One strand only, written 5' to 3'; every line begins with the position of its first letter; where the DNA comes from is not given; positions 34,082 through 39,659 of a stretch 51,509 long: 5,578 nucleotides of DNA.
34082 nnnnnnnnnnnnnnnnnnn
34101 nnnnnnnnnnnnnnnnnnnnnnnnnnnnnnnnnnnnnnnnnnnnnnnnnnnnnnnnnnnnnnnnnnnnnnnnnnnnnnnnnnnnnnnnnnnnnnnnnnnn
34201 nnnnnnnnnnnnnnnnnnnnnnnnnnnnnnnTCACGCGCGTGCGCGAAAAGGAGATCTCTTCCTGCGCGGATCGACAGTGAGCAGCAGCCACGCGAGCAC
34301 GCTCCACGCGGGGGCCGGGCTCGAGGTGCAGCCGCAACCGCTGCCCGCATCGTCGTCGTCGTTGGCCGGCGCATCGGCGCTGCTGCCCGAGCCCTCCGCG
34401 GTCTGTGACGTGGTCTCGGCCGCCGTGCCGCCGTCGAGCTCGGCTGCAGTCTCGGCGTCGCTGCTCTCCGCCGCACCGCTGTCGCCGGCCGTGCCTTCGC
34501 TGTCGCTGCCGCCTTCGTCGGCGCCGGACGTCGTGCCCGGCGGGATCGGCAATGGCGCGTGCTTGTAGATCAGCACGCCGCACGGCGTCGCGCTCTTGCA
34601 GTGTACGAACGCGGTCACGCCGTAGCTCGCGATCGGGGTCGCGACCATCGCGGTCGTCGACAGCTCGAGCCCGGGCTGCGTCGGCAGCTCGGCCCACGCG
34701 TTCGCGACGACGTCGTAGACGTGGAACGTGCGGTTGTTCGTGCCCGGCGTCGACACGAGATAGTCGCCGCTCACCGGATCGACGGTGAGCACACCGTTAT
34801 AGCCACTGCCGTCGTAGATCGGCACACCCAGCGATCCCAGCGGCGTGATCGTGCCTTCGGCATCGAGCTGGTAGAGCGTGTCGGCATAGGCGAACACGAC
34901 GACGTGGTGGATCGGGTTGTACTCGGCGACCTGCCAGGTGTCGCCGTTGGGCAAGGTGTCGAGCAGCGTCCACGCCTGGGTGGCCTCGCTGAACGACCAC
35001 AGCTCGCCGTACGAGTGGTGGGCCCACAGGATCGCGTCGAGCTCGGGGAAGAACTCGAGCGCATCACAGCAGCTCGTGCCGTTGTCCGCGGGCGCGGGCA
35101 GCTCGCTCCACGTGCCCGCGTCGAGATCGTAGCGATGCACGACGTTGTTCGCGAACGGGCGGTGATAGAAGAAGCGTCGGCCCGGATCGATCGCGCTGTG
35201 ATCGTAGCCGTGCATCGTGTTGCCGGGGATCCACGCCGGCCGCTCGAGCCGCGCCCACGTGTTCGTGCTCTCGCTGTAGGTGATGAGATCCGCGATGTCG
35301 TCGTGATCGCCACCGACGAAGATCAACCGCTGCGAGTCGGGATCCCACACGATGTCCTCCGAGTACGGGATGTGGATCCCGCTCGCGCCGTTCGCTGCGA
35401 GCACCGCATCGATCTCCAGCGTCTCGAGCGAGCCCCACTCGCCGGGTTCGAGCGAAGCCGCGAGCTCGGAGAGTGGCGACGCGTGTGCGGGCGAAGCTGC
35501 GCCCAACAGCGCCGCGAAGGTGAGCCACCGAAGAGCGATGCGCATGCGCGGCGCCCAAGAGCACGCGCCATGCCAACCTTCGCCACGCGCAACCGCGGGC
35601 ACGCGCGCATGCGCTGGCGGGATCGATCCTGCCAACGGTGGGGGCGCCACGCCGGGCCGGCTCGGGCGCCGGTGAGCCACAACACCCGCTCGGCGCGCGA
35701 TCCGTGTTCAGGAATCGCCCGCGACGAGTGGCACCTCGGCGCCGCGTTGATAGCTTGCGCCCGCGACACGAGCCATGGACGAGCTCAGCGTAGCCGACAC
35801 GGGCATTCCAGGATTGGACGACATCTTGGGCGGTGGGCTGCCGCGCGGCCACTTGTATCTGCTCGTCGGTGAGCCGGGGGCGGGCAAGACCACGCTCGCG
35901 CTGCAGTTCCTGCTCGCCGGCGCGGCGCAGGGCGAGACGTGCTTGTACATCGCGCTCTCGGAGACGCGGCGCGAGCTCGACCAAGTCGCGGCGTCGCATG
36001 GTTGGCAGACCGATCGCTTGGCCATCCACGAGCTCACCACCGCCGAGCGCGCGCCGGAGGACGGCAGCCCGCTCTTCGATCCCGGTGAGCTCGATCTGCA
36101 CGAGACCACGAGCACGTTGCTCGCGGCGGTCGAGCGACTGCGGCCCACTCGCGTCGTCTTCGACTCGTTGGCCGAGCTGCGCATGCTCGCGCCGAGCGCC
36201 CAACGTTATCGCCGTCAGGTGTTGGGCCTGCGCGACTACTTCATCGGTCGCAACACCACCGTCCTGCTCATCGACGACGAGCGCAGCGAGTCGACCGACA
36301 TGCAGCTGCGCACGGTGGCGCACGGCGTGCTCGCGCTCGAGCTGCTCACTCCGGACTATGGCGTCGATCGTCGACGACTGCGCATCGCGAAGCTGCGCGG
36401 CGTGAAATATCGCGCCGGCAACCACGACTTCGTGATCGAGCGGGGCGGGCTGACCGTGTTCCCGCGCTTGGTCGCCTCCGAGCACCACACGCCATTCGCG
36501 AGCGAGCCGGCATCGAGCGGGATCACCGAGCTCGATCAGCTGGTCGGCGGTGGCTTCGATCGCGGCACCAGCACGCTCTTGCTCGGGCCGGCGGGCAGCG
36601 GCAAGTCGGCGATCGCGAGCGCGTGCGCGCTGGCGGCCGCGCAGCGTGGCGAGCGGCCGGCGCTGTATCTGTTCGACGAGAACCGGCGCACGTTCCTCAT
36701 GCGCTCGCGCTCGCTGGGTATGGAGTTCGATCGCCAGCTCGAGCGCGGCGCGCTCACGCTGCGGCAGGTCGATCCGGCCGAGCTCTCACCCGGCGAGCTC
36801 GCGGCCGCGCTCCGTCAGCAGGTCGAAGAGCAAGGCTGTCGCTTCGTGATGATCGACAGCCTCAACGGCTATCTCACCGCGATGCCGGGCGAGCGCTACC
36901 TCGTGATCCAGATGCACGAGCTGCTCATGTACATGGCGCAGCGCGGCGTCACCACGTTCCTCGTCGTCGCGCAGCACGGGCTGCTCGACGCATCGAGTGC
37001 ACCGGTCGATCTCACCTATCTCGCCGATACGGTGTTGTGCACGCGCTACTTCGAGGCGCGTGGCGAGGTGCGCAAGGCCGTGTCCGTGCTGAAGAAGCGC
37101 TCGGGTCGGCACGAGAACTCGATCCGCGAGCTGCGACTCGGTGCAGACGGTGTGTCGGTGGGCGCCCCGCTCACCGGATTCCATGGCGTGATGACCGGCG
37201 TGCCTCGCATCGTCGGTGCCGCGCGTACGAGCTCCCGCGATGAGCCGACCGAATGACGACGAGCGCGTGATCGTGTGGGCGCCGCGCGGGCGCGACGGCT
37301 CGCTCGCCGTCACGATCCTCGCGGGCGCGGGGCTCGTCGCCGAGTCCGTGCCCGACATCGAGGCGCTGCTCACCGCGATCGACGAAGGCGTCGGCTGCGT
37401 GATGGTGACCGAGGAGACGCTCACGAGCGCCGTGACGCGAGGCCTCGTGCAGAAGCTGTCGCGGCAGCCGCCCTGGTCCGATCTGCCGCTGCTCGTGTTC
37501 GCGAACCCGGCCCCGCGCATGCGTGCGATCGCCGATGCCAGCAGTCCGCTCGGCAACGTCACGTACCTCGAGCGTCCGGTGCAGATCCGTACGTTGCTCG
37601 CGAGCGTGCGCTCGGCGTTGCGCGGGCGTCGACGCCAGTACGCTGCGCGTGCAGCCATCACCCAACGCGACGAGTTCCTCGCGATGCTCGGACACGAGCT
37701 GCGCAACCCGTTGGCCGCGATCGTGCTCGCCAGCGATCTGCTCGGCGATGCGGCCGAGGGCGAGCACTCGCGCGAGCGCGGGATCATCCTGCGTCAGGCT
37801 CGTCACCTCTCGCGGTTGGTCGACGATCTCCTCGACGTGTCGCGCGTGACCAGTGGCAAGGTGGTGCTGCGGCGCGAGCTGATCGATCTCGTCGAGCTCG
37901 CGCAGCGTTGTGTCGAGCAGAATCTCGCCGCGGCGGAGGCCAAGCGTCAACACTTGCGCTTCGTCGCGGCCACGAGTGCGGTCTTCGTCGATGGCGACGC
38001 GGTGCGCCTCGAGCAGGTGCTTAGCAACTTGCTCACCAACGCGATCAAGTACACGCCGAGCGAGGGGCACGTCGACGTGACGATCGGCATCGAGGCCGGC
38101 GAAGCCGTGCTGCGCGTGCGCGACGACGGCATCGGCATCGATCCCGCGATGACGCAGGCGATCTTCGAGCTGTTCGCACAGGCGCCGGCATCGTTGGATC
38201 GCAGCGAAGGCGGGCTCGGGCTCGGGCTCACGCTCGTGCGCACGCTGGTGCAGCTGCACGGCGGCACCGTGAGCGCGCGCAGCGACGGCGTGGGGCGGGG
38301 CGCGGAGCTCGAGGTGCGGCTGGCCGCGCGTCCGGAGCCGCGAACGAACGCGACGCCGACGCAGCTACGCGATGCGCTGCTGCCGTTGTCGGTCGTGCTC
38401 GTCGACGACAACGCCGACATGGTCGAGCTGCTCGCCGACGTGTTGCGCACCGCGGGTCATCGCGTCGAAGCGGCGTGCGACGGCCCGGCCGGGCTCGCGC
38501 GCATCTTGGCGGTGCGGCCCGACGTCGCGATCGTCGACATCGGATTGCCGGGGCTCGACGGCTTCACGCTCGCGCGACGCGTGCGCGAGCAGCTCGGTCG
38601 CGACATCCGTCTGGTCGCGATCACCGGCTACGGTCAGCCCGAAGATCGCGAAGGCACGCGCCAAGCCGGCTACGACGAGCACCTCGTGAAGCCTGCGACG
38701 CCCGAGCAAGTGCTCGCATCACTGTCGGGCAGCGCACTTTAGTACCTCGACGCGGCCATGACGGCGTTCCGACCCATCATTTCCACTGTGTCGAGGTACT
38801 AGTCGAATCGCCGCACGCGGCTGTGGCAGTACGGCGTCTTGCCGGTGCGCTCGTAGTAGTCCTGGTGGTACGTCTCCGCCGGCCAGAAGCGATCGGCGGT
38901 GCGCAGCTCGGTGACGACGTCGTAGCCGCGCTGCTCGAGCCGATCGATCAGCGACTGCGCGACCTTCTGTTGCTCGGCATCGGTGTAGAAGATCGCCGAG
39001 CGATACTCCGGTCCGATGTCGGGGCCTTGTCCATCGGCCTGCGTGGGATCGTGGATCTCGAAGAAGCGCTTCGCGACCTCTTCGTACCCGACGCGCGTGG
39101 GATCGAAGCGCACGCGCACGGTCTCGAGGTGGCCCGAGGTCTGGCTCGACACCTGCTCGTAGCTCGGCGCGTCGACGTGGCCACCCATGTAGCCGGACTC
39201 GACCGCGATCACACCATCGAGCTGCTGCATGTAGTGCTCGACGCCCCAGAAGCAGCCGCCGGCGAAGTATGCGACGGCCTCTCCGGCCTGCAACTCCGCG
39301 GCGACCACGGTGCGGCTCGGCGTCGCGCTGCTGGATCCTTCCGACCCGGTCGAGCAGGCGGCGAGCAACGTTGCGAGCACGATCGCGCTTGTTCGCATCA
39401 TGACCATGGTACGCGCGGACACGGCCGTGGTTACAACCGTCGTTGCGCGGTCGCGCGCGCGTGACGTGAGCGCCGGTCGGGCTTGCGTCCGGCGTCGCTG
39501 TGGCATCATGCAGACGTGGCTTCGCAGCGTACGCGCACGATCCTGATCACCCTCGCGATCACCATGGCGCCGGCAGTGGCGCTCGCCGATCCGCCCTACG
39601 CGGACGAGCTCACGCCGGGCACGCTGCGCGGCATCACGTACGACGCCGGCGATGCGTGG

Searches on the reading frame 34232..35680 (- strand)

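Call 62: search_protein_families(library=pfam, proteins=[window:34232-35680:-], max_evalue=0.00001)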
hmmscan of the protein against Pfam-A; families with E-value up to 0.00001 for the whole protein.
window:34232-35680:- (482 aa): 2 families
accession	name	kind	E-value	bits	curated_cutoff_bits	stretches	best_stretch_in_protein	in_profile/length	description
PF13964.12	Kelch_6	-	8.8e-10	38.7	25.3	0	305-336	11-47/50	Kelch motif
PF13415.12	Kelch_3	-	1.4e-08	35.2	22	0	178-194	17-33/48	Galactose oxidase, central domain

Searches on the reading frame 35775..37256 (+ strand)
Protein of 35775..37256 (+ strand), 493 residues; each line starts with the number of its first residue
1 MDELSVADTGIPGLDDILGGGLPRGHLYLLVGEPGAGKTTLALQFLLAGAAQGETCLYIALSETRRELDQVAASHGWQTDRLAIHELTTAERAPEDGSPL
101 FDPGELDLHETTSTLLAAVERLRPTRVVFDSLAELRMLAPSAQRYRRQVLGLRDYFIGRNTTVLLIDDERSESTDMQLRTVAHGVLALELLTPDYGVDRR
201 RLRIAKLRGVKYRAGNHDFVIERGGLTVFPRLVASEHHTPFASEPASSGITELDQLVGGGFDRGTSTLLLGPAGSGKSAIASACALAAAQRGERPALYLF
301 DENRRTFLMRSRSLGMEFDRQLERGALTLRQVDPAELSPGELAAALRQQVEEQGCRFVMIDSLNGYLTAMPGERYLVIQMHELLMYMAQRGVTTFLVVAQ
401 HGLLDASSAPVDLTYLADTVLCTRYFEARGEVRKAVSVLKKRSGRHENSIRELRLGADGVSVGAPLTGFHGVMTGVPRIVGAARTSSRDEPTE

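Call 62: search_protein_families(library=pfam, proteins=[window:35775-37256:+], max_evalue=0.00001)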
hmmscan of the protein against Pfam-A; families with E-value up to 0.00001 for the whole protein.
window:35775-37256:+ (493 aa): 13 families
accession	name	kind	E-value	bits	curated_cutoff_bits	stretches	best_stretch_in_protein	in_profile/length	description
PF06745.19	ATPase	-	1e-67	228.4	26.6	2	8-231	2-229/231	KaiC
PF13481.12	AAA_25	-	2.5e-20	73.4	27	2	9-135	17-155/195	AAA domain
PF13191.12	AAA_16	-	2.7e-11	44.7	32.6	0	23-135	22-144/167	AAA ATPase domain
PF00154.27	RecA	-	1.9e-09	37.8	27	0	4-108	30-133/262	recA bacterial DNA recombination protein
PF13401.12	AAA_22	-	1.1e-08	35.9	27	0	265-363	6-93/130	AAA domain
PF03796.21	DnaB_C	-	1.9e-08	34.5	27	0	8-68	3-63/255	DnaB-like helicase C terminal domain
PF20720.3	nSTAND3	-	2e-08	34.5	27.2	0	26-63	18-52/155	Novel STAND NTPase 3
PF24883.2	NPHP3_N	-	1.5e-07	32.2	24.8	0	26-135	23-136/164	Nephrocystin 3, N-terminal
PF01695.23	IstB_IS21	-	8.3e-07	29.2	24.1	0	29-77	96-143/238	IstB-like ATP binding protein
PF00005.33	ABC_tran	-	1.6e-06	29.2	25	0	22-44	8-30/137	ABC transporter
PF13555.12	AAA_29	-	3.5e-06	27.1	27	0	263-283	22-41/61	P-loop containing region of AAA domain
PF25199.1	nSTAND_NTPase5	-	3.9e-06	27.2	34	0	262-304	39-81/145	Novel STAND NTPase 5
PF05729.18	NACHT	-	8.9e-06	26.1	26.7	0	28-53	3-28/167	NACHT domain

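Call 94: search_protein_families(library=ncbifam, proteins=[window:35775-37256:+], max_evalue=0.001)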
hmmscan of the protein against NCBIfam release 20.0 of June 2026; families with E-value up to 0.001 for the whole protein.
window:35775-37256:+ (493 aa): 31 families (the best 25 are shown)
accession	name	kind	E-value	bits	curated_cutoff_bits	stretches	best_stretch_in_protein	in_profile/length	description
NF006799.0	PRK09302.1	equivalog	9.1e-76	255.4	408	1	5-487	11-496/515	circadian clock protein KaiC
TIGR02655.1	circ_KaiC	equivalog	6.9e-44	150.3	546.25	1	8-480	4-479/484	circadian clock protein KaiC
TIGR03880.1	KaiC_arch_3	hypoth_equivalog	9.7e-44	149.6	249.45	2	10-229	1-218/224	KaiC domain-containing protein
TIGR03881.1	KaiC_arch_4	hypoth_equivalog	1.5e-30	106.6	247.8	2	8-219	4-218/231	KaiC domain-containing protein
TIGR03877.1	thermo_KaiC_1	hypoth_equivalog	6.1e-28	97.9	307.25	1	8-230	5-234/238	KaiC domain-containing protein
NF052589.1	ArlH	equivalog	6.9e-21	75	215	2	252-443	8-202/229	archaellum protein ArlH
NF006861.0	PRK09361.1-1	equivalog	1e-19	71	278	2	8-75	6-74/235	DNA repair and recombination protein RadB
TIGR00416.1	sms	equivalog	6.7e-19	68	403.05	2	8-135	77-182/454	DNA repair protein RadA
NF004723.0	PRK06067.1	subfamily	1.7e-14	53.9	194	2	247-445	17-216/243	flagellar accessory protein FlaH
TIGR02237.1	recomb_radB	equivalog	2.8e-13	50.2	172.4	2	253-367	1-110/210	DNA repair and recombination protein RadB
TIGR03600.1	phage_DnaB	exception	2.7e-12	46.4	498.65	1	9-148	179-302/421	phage replicative helicase, DnaB family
TIGR02012.1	tigrfam_recA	equivalog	7.1e-10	38.7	325.3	1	3-96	32-124/321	recombinase RecA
NF004629.0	PRK05973.1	equivalog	1.5e-08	34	156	1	22-81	61-120/237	DNA helicase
NF003301.0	PRK04301.1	equivalog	2e-08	33.8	259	0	247-288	84-125/316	DNA repair and recombination protein RadA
TIGR03878.1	thermo_KaiC_2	hypoth_equivalog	8.2e-08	31.9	232.2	0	267-390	39-168/259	KaiC domain-containing protein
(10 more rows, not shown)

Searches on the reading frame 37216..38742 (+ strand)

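Call 62: search_protein_families(library=pfam, proteins=[window:37216-38742:+], max_evalue=0.00001)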
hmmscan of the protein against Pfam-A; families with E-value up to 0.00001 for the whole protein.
window:37216-38742:+ (508 aa): 4 families
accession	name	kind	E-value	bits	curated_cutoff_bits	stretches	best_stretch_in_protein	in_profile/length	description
PF02518.31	HATPase_c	-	1.9e-28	99.5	26.4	1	260-370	1-108/111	Histidine kinase-, DNA gyrase B-, and HSP90-like ATPase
PF00072.30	Response_reg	-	3.2e-20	72.8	30.2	1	393-502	1-109/111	Response regulator receiver domain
PF00512.31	HisKA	-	2.8e-16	59.8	26.9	1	150-214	1-66/66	His Kinase A (phospho-acceptor) domain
PF13581.12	HATPase_c_2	-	1.3e-06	28.8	27.4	1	250-346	15-110/127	Histidine kinase-like ATPase domain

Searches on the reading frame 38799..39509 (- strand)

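Call 62: search_protein_families(library=pfam, proteins=[window:38799-39509:-], max_evalue=0.00001)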
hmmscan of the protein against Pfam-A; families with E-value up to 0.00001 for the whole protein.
window:38799-39509:- (236 aa): 1 family
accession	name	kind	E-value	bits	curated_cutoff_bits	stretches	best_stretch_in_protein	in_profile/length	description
PF01625.27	PMSR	-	5.4e-60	202.5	23.7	1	80-229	2-153/153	Peptide methionine sulfoxide reductase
